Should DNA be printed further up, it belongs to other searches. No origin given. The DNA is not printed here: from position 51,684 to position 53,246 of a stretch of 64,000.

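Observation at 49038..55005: Candidate undescribed heme-enzyme system: membrane protein + GST-P450 fusion + duplicated His-domain protein + DyP peroxidase + ABA4-like protein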

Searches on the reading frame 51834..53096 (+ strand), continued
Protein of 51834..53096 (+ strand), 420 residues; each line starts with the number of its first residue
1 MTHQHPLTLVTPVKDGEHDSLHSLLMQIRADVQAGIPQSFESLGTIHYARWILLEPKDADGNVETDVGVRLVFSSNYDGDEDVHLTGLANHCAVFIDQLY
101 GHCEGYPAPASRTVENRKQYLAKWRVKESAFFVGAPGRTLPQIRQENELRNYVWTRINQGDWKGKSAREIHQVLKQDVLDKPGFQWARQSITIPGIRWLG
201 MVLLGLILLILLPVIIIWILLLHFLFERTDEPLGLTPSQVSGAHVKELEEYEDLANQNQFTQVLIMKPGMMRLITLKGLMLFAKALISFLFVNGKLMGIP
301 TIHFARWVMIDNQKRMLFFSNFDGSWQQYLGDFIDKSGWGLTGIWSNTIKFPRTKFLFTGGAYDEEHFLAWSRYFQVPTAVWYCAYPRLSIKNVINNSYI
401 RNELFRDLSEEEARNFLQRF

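Call 33: search_protein_families(library=pfam, proteins=[L040:4848-9914:+, L041:4695-6254:-, L048:15900-17864:-, L022:15660-16961:+, L022:16970-19249:+, L048:12754-13338:-, L048:13341-14231:-, L055:9174-9623:-, L041:1043-1948:+], max_evalue=0.01)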
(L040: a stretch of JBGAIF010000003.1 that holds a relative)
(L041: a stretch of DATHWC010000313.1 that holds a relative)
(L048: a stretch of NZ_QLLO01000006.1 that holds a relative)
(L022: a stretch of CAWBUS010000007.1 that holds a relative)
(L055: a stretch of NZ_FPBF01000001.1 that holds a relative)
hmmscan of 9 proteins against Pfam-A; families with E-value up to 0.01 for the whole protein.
L040:4848-9914:+ (1688 aa): 15 families
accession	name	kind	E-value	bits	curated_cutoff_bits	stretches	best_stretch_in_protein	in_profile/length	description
PF00211.25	Guanylate_cyc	-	1.8e-50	171.5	21.9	1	1504-1685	3-182/183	Adenylate and Guanylate cyclase catalytic domain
PF13191.12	AAA_16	-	2.1e-37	129.7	32.6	1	292-480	1-167/167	AAA ATPase domain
PF00069.31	Pkinase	-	1.9e-26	93.5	31.7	1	8-254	4-252/263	Protein kinase domain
PF07714.23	PK_Tyr_Ser-Thr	-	1.6e-19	70.7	23.1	1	12-253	8-248/258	Protein tyrosine and serine/threonine kinase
PF01590.32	GAF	-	2.6e-13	51.1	22.4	1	1312-1453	3-133/133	GAF domain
PF13185.12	GAF_2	-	8.8e-10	39.4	28.6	1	1313-1454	6-136/136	GAF domain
PF07701.20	HNOBA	-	4.2e-06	26.9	23.4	1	1445-1496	165-216/216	Heme NO binding associated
PF06293.20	Kdo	-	9.1e-05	22.4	21.3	1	79-151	94-171/207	Lipopolysaccharide kinase (Kdo/WaaP) family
PF13492.12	GAF_3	-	0.00012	22.9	27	1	1401-1455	76-129/129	GAF domain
PF01637.24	ATPase_2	-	0.00012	22.4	33.2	1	303-458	8-123/225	ATPase domain predominantly from Archaea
PF17667.7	Pkinase_fungal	-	0.00019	20.7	24.1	1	116-178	301-366/387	Fungal protein kinase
PF07693.20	KAP_NTPase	-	0.00057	19.7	20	1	302-459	7-165/293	KAP family P-loop domain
PF25201.1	nSTAND6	-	0.0021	18.5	27.7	1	314-340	17-43/148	Novel STAND NTPase 6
PF03109.22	ABC1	-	0.0037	16.9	22.9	1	75-146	141-211/244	ABC1 atypical kinase-like domain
PF13401.12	AAA_22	-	0.0098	16.6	27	0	317-470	7-109/130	AAA domain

L041:4695-6254:- (519 aa): 1 family
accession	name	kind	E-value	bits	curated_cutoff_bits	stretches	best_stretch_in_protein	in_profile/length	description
PF10604.15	Polyketide_cyc2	-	7.9e-09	36.4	27.4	1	368-518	4-142/142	Polyketide cyclase / dehydrase and lipid transport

L048:15900-17864:- (654 aa): 12 families
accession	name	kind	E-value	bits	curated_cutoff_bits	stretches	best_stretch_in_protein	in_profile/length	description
PF00211.25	Guanylate_cyc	-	4.8e-13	49.5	21.9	1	10-167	6-181/183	Adenylate and Guanylate cyclase catalytic domain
PF13414.12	TPR_11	-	7.8e-11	41.9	26.8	1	351-380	10-39/42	TPR repeat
PF13428.12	TPR_14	-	9.4e-08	32.5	23.5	0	351-377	17-43/44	Tetratricopeptide repeat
PF07719.23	TPR_2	-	9.6e-07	28.9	27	0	351-368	17-34/34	Tetratricopeptide repeat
PF14559.12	TPR_19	-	1.4e-06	29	25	0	351-380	7-36/68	Tetratricopeptide repeat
PF13432.12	TPR_16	-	1.2e-05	26.1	32.7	0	351-380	13-42/65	Tetratricopeptide repeat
PF00515.34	TPR_1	-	2.2e-05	24.5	27.8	1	351-368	17-34/34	Tetratricopeptide repeat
PF13181.12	TPR_8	-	3.2e-05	24.2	25.7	0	591-612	7-28/34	Tetratricopeptide repeat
PF13174.12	TPR_6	-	0.002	19.1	26.3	0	560-580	9-29/33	Tetratricopeptide repeat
PF13424.12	TPR_12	-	0.0037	17.9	30.1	0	534-574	27-68/77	Tetratricopeptide repeat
PF13431.12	TPR_17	-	0.005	17.5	24.4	1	357-379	1-23/34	Tetratricopeptide repeat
PF25060.1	ARM_TT21_2nd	-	0.0053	16.7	27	0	394-422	238-266/270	Tetratricopeptide repeat protein 21 second ARM domain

L022:15660-16961:+ (433 aa): 2 families
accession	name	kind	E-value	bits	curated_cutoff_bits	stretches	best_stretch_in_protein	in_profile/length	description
PF13676.11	TIR_2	-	7.8e-17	62.3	28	1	292-396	1-98/122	TIR domain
PF13289.12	SIR2_2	-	3.8e-08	34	24.5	1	116-261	5-138/141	SIR2-like domain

L022:16970-19249:+ (759 aa): 8 families
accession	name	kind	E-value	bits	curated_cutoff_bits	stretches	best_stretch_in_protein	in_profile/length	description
PF20703.3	nSTAND1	-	1.5e-25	91.1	27.1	1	17-248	2-200/379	Novel STAND NTPase 1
PF13191.12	AAA_16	-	8.9e-06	26.7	32.6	1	31-75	2-50/167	AAA ATPase domain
PF01637.24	ATPase_2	-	1.3e-05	25.6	33.2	1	31-168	1-141/225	ATPase domain predominantly from Archaea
PF18035.6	Bap31_Bap29_C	-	0.00024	21.5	30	1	593-633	4-48/52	Bap31/Bap29 cytoplasmic coiled-coil domain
PF25201.1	nSTAND6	-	0.0031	18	27.7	1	32-67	2-37/148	Novel STAND NTPase 6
PF13401.12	AAA_22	-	0.0037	18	27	0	48-172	5-110/130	AAA domain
PF03193.22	RsgA_GTPase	-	0.0068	16.7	30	1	35-67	94-125/174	RsgA GTPase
PF12775.13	AAA_7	-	0.0077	16.2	25.8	0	42-101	27-85/181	P-loop containing dynein motor region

L048:12754-13338:- (194 aa): 1 family
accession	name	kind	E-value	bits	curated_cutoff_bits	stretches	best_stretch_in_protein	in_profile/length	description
PF01966.28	HD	-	6.6e-12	46.2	22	1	30-124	3-111/116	HD domain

L048:13341-14231:- (296 aa): 2 families
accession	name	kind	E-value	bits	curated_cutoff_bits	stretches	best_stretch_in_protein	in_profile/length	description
PF02588.21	YitT_membrane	-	9.3e-54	182.4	24.3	1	21-221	3-204/205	Uncharacterised 5xTM membrane BCR, YitT family COG1284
PF10035.14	DUF2179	-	2.2e-11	43.9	22.8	1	246-287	14-55/55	Uncharacterized protein conserved in bacteria (DUF2179)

L055:9174-9623:- (149 aa): 2 families
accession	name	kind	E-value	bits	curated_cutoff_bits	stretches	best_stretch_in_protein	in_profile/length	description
PF14534.12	DUF4440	-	1.1e-13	52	25.2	1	30-136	1-106/107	Domain of unknown function (DUF4440)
PF19847.4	DUF6322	-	0.0089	17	30.6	0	24-88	32-97/100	Family of unknown function (DUF6322)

L041:1043-1948:+ (301 aa): 1 family
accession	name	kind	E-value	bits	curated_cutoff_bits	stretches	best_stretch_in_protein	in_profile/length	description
PF01734.28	Patatin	-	2.6e-28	100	27.7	1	6-191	1-188/191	Patatin-like phospholipase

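Call 34: fold_search(model_id=the predicted structure, library=pdb)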
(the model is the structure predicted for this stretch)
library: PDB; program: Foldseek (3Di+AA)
matches with E <= 10: 420; with E <= 0.001: 3
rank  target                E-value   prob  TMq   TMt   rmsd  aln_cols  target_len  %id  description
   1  9ltx                  2.1e-04  1.00  0.33  0.58   8.9       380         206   11  Crystal structure of a polyketide decarboxylase Abx(+)O from Actinomycetes sp. MA7150 (released 2026-03-04)
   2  9lmn_A                5.9e-04  1.00  0.41  0.46   6.5       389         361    8  Crystal structure of a polyketide ABM/SchA-like domain-containing protein WhiE-ORFI from Streptomyces coelicolor (released 2025-11-26)
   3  9lmn_B                6.6e-04  1.00  0.41  0.46   6.4       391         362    8  Crystal structure of a polyketide ABM/SchA-like domain-containing protein WhiE-ORFI from Streptomyces coelicolor (released 2025-11-26)
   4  9t0n                  2.7e-03  0.41  0.17  0.20  20.3       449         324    9  Crystal structure of TagF (ACIAD2683) from Acinetobacter baylyi ADP1 (released 2025-11-12)
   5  9lmm_B                1.9e-01  0.90  0.17  0.58   4.3       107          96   14  An antibiotic biosynthesis monooxygenase family protein from Streptomyces sp. MA37 (released 2025-11-26)
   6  5xzq_C                2.0e-01  0.87  0.18  0.56   4.3       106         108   10  Hydroxynitrile lyase from Passiflora edulis (PeHNL) (released 2017-11-22)
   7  9o5d_E                2.1e-01  0.06  0.12  0.07  23.5       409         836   10  The KICSTOR-GATOR1-SAMTOR complex (released 2026-01-21)
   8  6qpa_A                2.4e-01  0.33  0.19  0.25  16.7       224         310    7  Halothiobacillus neapolitanus sulfur oxygenase reductase (released 2020-03-18)
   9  3f44                  2.5e-01  0.63  0.25  0.44   7.3       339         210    6  Crystal structure of putative monooxygenase (YP_193413.1) from Lactobacillus acidophilus NCFM at 1.55 A resolution (released 2008-11-18)
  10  8iuf_QB               2.7e-01  0.15  0.12  0.11  10.6       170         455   10  Cryo-EM structure of Euglena gracilis super-complex I+III2+IV, composite (released 2024-02-28)
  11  1si9_A                3.1e-01  0.77  0.18  0.55   4.8       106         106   14  Boiling stable protein isolated from Populus tremula (released 2004-09-21)
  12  5xzq_B                3.3e-01  0.77  0.18  0.55   4.3       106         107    9  Hydroxynitrile lyase from Passiflora edulis (PeHNL) (released 2017-11-22)
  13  3mcs_A                3.7e-01  0.25  0.20  0.33  11.2       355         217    7  Crystal structure of Putative monooxygenase (FN1347) from FUSOBACTERIUM NUCLEATUM SUBSP. NUCLEATUM ATCC 25586 at 2.55  (released 2010-05-19)
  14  4zos_B                4.6e-01  0.77  0.17  0.58   4.2       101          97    8  2.20 Angstrom resolution crystal structure of protein YE0340 of unidentified function from Yersinia enterocolitica sub (released 2015-06-17)
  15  4zos_D                5.1e-01  0.72  0.16  0.57   4.6       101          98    8  2.20 Angstrom resolution crystal structure of protein YE0340 of unidentified function from Yersinia enterocolitica sub (released 2015-06-17)
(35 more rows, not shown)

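Call 39: search_protein_families(library=padloc, proteins=[window:51834-53096:+, L041:4695-6254:-, L041:1043-1948:+, L022:15660-16961:+, L022:16970-19249:+], max_evalue=0.001)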
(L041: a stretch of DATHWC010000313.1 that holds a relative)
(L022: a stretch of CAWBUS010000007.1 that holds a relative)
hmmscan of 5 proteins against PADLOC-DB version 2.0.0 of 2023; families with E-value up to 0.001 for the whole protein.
window:51834-53096:+ (420 aa): 0 families

L041:4695-6254:- (519 aa): 0 families

L041:1043-1948:+ (301 aa): 3 families
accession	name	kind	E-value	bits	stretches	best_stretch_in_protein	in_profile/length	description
PDLC00758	Effector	-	1.2e-11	42.5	1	3-190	6-189/331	Phospholipase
PDLC00755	Effector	-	2.3e-11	41.4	1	3-66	11-77/311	Phospholipase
PDLC00757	Effector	-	9.8e-07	26.4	1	4-190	11-194/331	Phospholipase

L022:15660-16961:+ (433 aa): 4 families
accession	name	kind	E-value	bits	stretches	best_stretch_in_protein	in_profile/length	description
PDLC05062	PDC-S66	-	7.2e-08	30.2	1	280-353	139-212/282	-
PDLC00420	ThsB1|ThsB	-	5.9e-06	23.7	1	291-354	3-68/319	TIR-like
PDLC02403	Aga_TIR-PNTD1-PNTD2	-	0.00021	18.5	1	319-399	32-104/443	Class I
PDLC02012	SAVED5--SAVED_TIR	-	0.00077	16.7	0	290-342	14-64/404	-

L022:16970-19249:+ (759 aa): 2 families
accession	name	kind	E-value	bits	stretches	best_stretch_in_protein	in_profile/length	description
PDLC02747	PbeC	-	9.7e-06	22.7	0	450-663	218-424/632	PbeC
PDLC04140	mad8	-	0.00054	17.6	0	43-67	22-46/314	mads_8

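Call 51: search_dna_similar(query=window:51834-53096:+, collection=plasmids, mode=protein, max_rows=25)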
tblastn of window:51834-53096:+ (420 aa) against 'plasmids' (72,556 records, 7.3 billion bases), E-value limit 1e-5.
Records with a match: 22; places in all: 22; records where one place covers at least 80% of the query: 0.
Best place of each record, by identity: <60% 22.
By first word of the organism name: Rhizobium 7; Sulfitobacter 7; Skermanella 2; Microvirga 2; Pararhizobium 1; Novosphingobium 1; Sinorhizobium 1; Granulicella 1.
By predicted mobility (MOB-suite, as given by PLSDB): non-mobilizable 17; conjugative 4; mobilizable 1.
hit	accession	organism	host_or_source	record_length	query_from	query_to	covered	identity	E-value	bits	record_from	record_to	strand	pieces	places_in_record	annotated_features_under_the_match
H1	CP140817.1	Rhizobium ruizarguesonis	Trifolium pratense,whole organism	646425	227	420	46%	39.2%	4e-32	136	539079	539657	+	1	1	hypothetical protein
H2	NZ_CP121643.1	Rhizobium sp. CC1099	Onobrychis viciifolia,cell culture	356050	243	420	42%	41.6%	2e-32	137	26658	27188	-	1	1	hypothetical protein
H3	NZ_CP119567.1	Pararhizobium qamdonense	cell culture,soil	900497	239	420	43%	40.7%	5e-34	142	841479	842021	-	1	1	cytochrome P450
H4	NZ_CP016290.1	Rhizobium leguminosarum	Vavilovia formosa,cell culture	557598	243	420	42%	41.0%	7e-33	138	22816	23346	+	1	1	hypothetical protein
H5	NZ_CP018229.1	Rhizobium leguminosarum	Vavilovia formosa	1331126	243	420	42%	41.0%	7e-33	138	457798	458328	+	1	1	record has no annotation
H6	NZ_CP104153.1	Rhizobium sophoriradicis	Phaseolus vulgaris,cell culture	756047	243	420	42%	41.0%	5e-32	136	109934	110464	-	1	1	hypothetical protein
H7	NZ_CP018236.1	Rhizobium leguminosarum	Vavilovia formosa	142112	243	420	42%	41.0%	9e-32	135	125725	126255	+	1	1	hypothetical protein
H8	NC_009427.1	Novosphingobium aromaticivorans DSM 12444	-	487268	227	420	46%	37.2%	6e-31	133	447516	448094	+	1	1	Dyp-type peroxidase domain-containing protein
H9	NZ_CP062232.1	Rhizobium sp. TH2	Sainfoin,pure bacterial culture,Nodule ...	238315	245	420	42%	41.0%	1e-31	135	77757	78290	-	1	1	hypothetical protein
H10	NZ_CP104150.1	Sinorhizobium medicae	Trigonella foenum-graecum,cell culture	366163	243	420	42%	40.4%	2e-31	134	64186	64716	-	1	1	hypothetical protein | DNA/RNA non-specific endonuclease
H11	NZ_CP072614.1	Sulfitobacter sp. CB2047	-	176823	244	420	42%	36.3%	8e-29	126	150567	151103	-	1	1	cytochrome P450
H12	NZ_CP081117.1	Sulfitobacter pontiacus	-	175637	244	420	42%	36.3%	1e-28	126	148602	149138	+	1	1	cytochrome P450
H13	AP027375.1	Sulfitobacter pontiacus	-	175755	244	420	42%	36.3%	1e-28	126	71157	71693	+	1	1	hypothetical protein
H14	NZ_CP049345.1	Sulfitobacter pontiacus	-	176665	244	420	42%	36.3%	1e-28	125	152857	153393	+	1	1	cytochrome P450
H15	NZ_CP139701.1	Sulfitobacter pontiacus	Bacterial Culture,hydrothermal vent ...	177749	244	420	42%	36.3%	1e-28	125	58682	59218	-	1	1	cytochrome P450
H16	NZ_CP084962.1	Sulfitobacter pontiacus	cell culture,Seawater from the North ...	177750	244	420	42%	36.3%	1e-28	125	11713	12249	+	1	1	cytochrome P450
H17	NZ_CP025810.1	Sulfitobacter sp. SK025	Marine surface water,North Sea (surface ...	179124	244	420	42%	36.3%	8e-28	123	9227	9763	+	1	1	cytochrome P450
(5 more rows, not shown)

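Call 52: get_annotated_region(hit=H11, flank=7000)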
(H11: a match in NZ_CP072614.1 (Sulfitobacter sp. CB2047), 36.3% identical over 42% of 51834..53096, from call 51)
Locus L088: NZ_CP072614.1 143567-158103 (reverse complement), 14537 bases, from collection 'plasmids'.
description: Sulfitobacter sp. CB2047 plasmid pSpoCB-1, complete sequence
organism: Sulfitobacter sp. CB2047 (NCBI taxid 1525218)
taxonomy: Bacteria; Pseudomonadota; Alphaproteobacteria; Rhodobacterales; Roseobacteraceae; Sulfitobacter; Sulfitobacter sp. CB2047
host: -; source: -; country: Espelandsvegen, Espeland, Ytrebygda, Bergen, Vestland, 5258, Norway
typing (MOB-suite, as given by PLSDB): non-mobilizable
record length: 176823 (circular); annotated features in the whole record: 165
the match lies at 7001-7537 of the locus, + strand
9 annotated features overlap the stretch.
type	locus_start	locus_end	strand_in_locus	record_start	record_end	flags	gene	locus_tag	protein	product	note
CDS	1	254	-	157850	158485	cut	-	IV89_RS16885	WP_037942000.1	glutathione S-transferase N-terminal domain-containing protein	GO:0006749 - glutathione metabolic process [Evidence IEA]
CDS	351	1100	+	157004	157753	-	-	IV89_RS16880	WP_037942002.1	SDR family oxidoreductase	-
CDS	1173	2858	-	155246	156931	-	-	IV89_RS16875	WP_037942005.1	thiamine pyrophosphate-binding protein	-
CDS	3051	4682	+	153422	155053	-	-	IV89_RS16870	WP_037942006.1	hypothetical protein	-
CDS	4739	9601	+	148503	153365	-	-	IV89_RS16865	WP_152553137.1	cytochrome P450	-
CDS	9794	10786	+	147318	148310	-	-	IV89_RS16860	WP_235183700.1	transferrin-binding protein-like solute binding protein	-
CDS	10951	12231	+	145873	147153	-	-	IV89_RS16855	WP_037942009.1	surface lipoprotein assembly modifier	-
CDS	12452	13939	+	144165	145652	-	-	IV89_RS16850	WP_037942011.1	aldehyde dehydrogenase family protein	-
CDS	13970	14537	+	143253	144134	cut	-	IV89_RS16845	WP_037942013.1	NAD(P)-dependent oxidoreductase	-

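Call 53: get_annotated_region(hit=H8, flank=7000)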
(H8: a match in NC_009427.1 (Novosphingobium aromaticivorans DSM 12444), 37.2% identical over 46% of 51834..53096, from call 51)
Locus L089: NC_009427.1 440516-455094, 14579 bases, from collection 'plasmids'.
description: Novosphingobium aromaticivorans DSM 12444 plasmid pNL2, complete sequence
organism: Novosphingobium aromaticivorans DSM 12444 (NCBI taxid 279238)
taxonomy: Bacteria; Pseudomonadota; Alphaproteobacteria; Sphingomonadales; Sphingomonadaceae; Novosphingobium; Novosphingobium aromaticivorans; Novosphingobium aromaticivorans DSM 12444
host: -; source: -; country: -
typing (MOB-suite, as given by PLSDB): non-mobilizable; replicon rep_cluster_531,rep_cluster_545
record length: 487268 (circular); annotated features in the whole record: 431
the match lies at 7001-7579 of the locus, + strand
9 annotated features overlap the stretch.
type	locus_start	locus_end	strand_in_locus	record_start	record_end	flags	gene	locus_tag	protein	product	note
CDS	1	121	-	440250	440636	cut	-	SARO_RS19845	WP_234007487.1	MarR family winged helix-turn-helix transcriptional regulator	GO:0006355 - regulation of DNA-templated transcription [Evidence IEA]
CDS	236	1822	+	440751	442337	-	-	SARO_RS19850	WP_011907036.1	acyl-CoA dehydrogenase family protein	-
CDS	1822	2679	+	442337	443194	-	-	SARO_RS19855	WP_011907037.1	MaoC family dehydratase N-terminal domain-containing protein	-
CDS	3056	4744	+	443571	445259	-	-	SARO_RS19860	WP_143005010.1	SARP family transcriptional regulator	-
CDS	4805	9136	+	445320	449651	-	-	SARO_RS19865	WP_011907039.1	Dyp-type peroxidase domain-containing protein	-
CDS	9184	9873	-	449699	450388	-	-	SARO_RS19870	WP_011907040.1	RES family NAD+ phosphorylase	-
CDS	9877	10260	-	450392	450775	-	-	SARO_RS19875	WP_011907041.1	antitoxin Xre-like helix-turn-helix domain-containing protein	-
CDS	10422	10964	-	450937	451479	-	-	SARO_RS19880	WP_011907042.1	LuxR C-terminal-related transcriptional regulator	GO:0006355 - regulation of DNA-templated transcription [Evidence IEA]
CDS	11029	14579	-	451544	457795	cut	-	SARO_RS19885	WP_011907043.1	autotransporter outer membrane beta-barrel domain-containing protein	-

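Call 54: get_annotated_region(hit=H4, flank=7000)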
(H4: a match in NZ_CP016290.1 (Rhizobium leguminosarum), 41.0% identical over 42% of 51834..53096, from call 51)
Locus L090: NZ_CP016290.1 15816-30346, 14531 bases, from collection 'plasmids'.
description: Rhizobium leguminosarum strain Vaf10 plasmid unnamed3, complete sequence
organism: Rhizobium leguminosarum (NCBI taxid 384)
taxonomy: Bacteria; Pseudomonadota; Alphaproteobacteria; Hyphomicrobiales; Rhizobiaceae; Rhizobium; Rhizobium leguminosarum
host: -; source: Vavilovia formosa,cell culture; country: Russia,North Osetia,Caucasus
typing (MOB-suite, as given by PLSDB): conjugative; replicon rep_cluster_471; relaxase MOBQ; mating-pair formation MPF_T
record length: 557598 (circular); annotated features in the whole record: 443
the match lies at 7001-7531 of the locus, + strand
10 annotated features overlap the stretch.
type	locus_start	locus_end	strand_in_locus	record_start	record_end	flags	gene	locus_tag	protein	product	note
CDS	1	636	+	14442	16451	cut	-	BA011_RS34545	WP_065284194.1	DNA/RNA non-specific endonuclease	-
CDS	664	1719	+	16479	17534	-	-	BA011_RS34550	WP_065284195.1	hypothetical protein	-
CDS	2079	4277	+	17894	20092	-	-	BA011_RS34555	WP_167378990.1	CHAT domain-containing protein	-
CDS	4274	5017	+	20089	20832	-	-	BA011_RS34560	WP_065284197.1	hypothetical protein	-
CDS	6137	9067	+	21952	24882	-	-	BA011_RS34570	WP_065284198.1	hypothetical protein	-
CDS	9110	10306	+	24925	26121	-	-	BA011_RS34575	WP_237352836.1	endonuclease/exonuclease/phosphatase family protein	-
CDS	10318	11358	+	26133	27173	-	-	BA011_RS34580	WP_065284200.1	heparin lyase I family protein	-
CDS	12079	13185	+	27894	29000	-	-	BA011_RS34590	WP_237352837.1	DNA adenine methylase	GO:0032775 - DNA methylation on adenine [Evidence IEA]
CDS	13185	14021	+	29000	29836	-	-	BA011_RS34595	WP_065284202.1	DpnII family type II restriction endonuclease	GO:0009307 - DNA restriction-modification system [Evidence IEA]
CDS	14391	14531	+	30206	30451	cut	-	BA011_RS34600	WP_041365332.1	DUF6429 family protein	-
